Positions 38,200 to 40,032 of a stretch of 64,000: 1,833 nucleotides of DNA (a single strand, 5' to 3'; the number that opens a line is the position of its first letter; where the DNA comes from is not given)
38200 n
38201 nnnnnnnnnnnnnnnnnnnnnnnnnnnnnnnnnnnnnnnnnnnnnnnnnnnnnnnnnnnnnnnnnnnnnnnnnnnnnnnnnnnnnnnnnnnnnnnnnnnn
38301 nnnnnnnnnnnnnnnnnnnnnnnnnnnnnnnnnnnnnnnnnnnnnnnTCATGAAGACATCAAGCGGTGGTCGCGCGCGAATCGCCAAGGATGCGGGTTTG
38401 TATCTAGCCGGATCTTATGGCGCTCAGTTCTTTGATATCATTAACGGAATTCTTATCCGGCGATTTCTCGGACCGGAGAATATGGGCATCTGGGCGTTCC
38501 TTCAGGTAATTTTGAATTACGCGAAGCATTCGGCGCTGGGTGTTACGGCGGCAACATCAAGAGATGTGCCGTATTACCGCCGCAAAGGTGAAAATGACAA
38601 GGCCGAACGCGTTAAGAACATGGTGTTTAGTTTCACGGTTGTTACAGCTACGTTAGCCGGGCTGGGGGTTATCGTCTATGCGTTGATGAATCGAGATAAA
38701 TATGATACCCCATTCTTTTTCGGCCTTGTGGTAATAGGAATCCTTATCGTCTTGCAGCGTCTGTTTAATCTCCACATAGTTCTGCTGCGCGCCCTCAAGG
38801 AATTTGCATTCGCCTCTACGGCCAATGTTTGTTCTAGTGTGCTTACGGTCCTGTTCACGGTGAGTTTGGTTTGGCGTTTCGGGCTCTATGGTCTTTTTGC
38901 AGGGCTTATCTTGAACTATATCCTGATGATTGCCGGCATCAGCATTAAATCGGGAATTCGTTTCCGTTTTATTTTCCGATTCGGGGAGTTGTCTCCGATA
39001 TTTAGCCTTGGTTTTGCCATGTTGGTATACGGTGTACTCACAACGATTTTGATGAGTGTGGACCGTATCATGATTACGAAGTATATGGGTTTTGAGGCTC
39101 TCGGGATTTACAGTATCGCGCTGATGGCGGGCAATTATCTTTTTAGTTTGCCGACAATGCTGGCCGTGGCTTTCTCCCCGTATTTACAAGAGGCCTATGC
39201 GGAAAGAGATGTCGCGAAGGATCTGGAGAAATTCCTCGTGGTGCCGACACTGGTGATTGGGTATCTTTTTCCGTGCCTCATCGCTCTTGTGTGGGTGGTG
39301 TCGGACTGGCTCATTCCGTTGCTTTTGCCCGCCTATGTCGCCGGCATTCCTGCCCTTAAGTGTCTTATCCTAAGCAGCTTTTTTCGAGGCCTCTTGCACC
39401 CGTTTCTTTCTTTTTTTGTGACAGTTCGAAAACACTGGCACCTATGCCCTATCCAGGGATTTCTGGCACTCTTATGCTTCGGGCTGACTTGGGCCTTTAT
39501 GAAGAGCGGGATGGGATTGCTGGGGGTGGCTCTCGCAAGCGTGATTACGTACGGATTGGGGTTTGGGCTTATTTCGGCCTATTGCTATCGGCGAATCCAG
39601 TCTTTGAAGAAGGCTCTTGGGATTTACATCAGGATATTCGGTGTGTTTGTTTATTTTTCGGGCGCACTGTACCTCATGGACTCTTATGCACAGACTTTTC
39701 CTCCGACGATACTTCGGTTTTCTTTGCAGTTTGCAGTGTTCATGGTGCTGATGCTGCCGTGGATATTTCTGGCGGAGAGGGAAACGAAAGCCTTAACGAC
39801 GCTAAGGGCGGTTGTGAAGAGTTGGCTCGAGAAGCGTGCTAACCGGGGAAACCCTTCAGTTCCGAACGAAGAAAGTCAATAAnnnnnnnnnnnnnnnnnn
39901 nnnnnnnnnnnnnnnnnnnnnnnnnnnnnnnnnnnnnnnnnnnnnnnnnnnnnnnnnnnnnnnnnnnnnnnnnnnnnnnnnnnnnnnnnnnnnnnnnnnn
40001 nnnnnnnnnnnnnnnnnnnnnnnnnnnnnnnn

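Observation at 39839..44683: Three paralogous membrane-anchored SGNH hydrolases (third at 54612..55868) and a second YfhO, with no MBOAT or AT3 partner in the window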

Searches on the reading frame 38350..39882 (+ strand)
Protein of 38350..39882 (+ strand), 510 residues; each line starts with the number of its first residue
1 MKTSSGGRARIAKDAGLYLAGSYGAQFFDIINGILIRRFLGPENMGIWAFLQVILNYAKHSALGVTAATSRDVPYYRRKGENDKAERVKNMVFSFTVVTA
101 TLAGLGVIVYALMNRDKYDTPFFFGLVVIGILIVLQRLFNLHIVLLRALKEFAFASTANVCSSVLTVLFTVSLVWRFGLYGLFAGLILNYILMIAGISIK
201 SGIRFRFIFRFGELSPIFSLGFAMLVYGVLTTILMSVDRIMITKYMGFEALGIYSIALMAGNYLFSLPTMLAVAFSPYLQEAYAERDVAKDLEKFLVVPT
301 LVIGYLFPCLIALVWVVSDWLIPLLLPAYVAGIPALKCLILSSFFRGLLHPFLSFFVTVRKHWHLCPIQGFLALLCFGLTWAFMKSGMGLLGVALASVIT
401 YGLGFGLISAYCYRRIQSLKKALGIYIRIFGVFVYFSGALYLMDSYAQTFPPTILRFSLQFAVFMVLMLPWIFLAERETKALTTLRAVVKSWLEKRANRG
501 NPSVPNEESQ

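Call 5: search_protein_families(library=pfam, proteins=[window:38350-39882:+], max_evalue=0.01)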
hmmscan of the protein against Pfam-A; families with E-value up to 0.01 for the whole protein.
window:38350-39882:+ (510 aa): 2 families
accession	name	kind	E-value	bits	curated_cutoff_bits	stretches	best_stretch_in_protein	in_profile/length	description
PF13440.11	Polysacc_synt_3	-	1.1e-17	64.6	23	1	38-326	4-284/293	Polysaccharide biosynthesis protein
PF01943.22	Polysacc_synt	-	1.9e-11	44.4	28.2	1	12-280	2-271/274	Polysaccharide biosynthesis protein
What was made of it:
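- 38350..39882 (+): Wzx/MOP-type flippase. Its 3' end overlaps the 3' end of SGNH-A by 44 nt (convergent). Pfam Polysacc_synt_3 E 1e-17 (call 5).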

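Call 19: search_protein_families(library=ncbifam, proteins=[window:38350-39882:+], max_evalue=0.01)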
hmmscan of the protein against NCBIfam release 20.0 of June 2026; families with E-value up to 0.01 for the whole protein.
window:38350-39882:+ (510 aa): 2 families
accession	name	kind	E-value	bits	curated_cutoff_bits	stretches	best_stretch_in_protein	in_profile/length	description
NF047674.1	TeichurnBiosyTuaB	equivalog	5.5e-06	25.7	580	1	143-401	133-392/469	teichuronic acid biosynthesis protein TuaB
NF007773.0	PRK10459.1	equivalog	0.00076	18.6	273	1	30-399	26-389/492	MOP flippase family protein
